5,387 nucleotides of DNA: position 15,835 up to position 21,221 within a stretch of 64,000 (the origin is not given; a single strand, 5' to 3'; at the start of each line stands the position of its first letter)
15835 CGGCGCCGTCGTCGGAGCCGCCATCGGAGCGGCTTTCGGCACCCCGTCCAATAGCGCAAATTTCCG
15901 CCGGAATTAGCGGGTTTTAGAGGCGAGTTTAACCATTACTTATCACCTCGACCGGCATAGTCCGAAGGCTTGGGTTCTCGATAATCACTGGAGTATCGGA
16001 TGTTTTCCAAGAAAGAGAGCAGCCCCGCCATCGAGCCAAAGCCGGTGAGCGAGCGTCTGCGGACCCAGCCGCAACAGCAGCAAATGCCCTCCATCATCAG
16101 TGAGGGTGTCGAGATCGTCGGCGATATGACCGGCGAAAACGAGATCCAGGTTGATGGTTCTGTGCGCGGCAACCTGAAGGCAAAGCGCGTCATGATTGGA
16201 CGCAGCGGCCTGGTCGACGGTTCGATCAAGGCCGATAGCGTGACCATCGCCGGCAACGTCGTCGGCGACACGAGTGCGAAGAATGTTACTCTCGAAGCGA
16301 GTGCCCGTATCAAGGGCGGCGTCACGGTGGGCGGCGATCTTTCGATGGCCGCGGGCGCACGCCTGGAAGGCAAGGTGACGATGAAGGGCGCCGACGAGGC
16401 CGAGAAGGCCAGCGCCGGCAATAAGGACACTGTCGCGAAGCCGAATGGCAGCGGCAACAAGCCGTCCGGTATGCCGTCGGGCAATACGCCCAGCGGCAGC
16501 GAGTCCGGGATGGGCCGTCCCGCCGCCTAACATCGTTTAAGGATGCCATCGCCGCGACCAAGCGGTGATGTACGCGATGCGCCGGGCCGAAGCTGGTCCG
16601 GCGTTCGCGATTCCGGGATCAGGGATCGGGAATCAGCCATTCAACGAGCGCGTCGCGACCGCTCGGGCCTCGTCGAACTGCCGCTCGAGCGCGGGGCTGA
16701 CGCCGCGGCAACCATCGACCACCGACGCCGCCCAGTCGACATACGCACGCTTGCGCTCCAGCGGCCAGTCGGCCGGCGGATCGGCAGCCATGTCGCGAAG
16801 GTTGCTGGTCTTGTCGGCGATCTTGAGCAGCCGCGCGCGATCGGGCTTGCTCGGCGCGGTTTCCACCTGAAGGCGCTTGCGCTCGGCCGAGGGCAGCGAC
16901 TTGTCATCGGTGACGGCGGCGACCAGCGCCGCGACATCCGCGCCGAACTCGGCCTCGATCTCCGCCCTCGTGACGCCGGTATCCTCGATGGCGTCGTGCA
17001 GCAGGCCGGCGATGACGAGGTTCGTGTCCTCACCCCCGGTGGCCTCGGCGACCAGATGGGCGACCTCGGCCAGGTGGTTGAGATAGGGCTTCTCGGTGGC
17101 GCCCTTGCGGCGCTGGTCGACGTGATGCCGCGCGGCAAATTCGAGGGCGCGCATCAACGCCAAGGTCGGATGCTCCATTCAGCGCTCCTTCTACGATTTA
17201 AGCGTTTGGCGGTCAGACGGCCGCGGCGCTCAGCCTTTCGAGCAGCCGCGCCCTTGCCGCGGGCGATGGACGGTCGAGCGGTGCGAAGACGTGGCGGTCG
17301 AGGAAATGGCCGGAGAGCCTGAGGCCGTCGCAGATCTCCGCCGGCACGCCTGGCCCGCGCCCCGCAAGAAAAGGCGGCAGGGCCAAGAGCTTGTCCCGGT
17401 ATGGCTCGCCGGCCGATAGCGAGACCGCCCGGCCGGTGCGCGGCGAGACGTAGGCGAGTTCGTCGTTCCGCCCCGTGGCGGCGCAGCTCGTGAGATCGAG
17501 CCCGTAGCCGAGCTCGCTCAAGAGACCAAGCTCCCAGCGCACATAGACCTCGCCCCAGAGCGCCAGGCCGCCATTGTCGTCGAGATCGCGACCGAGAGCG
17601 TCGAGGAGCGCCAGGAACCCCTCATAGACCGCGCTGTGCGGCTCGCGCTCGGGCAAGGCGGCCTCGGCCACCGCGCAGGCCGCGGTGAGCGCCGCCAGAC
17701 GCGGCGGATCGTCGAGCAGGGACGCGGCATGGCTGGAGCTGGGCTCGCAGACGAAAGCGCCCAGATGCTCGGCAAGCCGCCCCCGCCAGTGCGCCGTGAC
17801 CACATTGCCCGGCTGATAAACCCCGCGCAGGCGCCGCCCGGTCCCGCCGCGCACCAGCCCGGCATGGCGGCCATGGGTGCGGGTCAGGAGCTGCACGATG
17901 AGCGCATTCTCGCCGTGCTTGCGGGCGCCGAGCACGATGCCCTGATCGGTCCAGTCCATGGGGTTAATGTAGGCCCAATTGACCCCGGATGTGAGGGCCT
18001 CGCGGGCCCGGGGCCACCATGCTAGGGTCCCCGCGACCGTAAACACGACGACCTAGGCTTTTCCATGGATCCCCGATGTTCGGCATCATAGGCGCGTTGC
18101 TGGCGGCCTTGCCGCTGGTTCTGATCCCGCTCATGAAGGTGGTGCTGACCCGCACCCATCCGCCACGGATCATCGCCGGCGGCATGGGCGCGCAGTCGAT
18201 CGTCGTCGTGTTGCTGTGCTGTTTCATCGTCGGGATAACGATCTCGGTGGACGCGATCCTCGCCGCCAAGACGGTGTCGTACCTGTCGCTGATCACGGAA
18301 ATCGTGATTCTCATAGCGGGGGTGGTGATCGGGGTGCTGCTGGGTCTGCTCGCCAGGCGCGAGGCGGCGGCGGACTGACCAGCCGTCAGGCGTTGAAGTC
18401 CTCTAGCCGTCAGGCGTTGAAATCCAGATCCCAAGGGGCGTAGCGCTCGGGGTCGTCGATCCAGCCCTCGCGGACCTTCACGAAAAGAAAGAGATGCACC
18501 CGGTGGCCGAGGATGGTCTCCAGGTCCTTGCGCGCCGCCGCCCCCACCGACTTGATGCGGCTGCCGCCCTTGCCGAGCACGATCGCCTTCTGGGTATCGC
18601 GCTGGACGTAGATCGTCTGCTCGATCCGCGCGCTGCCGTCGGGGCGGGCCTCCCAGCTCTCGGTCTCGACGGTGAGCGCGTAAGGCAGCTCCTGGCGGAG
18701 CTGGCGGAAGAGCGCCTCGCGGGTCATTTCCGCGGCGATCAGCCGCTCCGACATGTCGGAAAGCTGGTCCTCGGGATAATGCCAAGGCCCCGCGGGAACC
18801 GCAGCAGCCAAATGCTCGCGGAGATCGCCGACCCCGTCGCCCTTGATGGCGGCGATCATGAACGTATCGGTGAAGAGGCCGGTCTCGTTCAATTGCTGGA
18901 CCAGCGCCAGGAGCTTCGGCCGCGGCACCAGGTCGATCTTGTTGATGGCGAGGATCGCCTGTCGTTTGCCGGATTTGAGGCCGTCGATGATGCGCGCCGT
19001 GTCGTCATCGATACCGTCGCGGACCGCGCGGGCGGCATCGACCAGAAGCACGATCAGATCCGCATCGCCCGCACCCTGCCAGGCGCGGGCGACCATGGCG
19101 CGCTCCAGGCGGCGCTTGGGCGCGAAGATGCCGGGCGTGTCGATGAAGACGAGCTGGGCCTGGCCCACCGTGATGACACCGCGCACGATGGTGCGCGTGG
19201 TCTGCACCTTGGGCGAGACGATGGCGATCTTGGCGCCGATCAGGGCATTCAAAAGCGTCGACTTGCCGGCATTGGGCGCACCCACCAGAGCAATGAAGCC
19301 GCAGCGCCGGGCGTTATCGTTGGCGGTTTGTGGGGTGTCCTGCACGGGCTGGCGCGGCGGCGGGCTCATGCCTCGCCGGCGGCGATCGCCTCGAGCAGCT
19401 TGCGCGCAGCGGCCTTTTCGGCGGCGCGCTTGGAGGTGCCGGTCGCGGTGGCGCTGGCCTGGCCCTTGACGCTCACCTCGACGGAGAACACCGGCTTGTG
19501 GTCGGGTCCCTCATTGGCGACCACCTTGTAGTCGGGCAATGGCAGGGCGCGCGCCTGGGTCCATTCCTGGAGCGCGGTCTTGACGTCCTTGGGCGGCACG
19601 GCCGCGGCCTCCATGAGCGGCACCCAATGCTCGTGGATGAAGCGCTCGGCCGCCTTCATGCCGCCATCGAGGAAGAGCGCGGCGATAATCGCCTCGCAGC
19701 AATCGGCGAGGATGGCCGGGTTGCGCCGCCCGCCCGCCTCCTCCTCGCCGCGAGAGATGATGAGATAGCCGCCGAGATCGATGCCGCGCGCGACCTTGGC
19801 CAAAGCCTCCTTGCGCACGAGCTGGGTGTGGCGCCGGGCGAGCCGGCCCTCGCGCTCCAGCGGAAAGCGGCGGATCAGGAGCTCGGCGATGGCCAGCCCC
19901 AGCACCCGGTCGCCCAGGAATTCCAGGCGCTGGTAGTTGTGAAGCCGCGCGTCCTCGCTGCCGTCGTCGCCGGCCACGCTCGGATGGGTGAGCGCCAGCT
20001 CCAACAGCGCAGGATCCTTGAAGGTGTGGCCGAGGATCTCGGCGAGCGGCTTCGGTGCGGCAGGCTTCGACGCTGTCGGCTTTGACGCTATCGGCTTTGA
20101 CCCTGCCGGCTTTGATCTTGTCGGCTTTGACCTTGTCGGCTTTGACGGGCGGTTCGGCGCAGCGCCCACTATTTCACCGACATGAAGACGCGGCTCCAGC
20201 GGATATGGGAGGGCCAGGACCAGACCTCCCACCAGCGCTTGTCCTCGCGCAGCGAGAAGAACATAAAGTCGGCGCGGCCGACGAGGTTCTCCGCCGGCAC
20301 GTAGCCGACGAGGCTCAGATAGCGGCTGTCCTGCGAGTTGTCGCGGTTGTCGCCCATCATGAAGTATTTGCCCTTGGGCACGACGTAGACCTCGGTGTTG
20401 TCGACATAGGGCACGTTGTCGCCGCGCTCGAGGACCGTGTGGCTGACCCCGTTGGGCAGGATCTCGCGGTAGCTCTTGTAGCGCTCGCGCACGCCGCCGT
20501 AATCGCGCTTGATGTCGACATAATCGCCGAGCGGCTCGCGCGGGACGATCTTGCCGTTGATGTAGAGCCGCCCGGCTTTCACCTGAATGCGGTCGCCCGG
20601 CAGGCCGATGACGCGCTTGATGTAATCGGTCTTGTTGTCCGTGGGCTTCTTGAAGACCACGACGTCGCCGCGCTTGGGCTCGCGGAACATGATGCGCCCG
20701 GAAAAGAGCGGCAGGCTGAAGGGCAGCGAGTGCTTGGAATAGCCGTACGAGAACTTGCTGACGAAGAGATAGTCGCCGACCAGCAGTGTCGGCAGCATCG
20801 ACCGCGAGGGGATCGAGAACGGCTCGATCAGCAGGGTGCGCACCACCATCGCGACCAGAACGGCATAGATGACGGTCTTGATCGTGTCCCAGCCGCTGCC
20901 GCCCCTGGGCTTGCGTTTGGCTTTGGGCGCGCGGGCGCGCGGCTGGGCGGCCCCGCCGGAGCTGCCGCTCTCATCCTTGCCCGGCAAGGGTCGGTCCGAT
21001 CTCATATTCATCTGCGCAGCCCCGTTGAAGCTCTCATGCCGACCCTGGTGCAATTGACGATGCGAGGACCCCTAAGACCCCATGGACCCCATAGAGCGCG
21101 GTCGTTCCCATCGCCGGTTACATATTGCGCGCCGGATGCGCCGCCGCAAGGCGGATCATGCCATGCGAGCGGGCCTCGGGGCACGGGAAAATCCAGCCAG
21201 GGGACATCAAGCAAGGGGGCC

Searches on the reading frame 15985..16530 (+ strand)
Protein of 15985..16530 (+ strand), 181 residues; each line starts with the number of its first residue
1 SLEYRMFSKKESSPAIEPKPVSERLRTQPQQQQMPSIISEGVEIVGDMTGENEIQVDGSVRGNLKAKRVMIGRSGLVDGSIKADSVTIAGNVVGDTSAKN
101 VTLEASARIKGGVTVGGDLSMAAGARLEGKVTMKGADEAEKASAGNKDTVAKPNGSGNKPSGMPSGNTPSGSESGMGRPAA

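Call 31: search_protein_families(library=pfam, max_evalue=1e-8, proteins=[window:15985-16530:+])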
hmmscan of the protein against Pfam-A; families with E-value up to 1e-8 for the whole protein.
window:15985-16530:+ (181 aa): 1 family
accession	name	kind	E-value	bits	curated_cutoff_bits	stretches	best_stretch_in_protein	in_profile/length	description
PF04519.19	Bactofilin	-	3.6e-20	72.5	27.9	1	36-131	1-97/98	Polymer-forming cytoskeletal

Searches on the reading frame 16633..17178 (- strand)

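Call 31: search_protein_families(library=pfam, max_evalue=1e-8, proteins=[window:16633-17178:-])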
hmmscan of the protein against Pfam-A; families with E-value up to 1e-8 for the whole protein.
window:16633-17178:- (181 aa): 1 family
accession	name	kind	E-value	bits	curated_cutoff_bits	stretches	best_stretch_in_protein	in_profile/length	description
PF13328.12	HD_4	-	1.7e-21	77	27.2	1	11-138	1-135/156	HD domain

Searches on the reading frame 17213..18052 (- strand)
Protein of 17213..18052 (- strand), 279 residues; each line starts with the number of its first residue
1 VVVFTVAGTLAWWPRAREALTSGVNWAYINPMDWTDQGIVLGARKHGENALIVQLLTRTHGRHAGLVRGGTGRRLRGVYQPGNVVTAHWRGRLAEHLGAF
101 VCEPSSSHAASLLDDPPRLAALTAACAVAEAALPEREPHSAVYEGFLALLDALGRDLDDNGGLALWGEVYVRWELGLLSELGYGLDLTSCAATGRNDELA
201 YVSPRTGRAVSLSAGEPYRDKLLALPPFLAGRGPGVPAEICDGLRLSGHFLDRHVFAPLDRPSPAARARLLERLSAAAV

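Call 31: search_protein_families(library=pfam, max_evalue=1e-8, proteins=[window:17213-18052:-])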
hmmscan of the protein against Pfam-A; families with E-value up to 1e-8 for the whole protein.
window:17213-18052:- (279 aa): 2 families
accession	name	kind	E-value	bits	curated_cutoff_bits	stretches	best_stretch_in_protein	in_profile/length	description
PF02565.21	RecO_C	-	1.4e-27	96.8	22.1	1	114-259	2-153/157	Recombination protein O C terminal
PF11967.14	RecO_N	-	1e-18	67.6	27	1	32-99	1-70/80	Recombination protein O N terminal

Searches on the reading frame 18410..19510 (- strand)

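Call 31: search_protein_families(library=pfam, max_evalue=1e-8, proteins=[window:18410-19510:-])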
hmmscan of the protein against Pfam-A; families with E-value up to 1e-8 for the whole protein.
window:18410-19510:- (366 aa): 5 families
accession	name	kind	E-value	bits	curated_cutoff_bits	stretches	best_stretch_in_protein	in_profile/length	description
PF01926.29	MMR_HSR1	-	6.2e-26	91.2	21.9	1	73-191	2-113/113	50S ribosome-binding GTPase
PF07650.23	KH_2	-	6.7e-19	67.9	22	1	274-350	1-77/78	KH domain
PF02421.24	FeoB_N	-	6.6e-13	48.9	27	1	73-233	3-155/156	Ferrous iron transport protein B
PF00350.29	Dynamin_N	-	4.3e-10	40.3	27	0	73-108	1-36/168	Dynamin family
PF00009.33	GTP_EFTU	-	1.4e-09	38.2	26.5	0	107-239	56-187/188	Elongation factor Tu GTP binding domain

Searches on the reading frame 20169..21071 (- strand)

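Call 31: search_protein_families(library=pfam, max_evalue=1e-8, proteins=[window:20169-21071:-])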
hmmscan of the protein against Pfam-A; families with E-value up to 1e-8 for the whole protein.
window:20169-21071:- (300 aa): 1 family
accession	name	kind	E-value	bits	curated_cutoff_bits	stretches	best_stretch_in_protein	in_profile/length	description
PF10502.14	Peptidase_S26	-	5.9e-56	189.5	22.9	1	62-271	3-167/168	Signal peptidase, peptidase S26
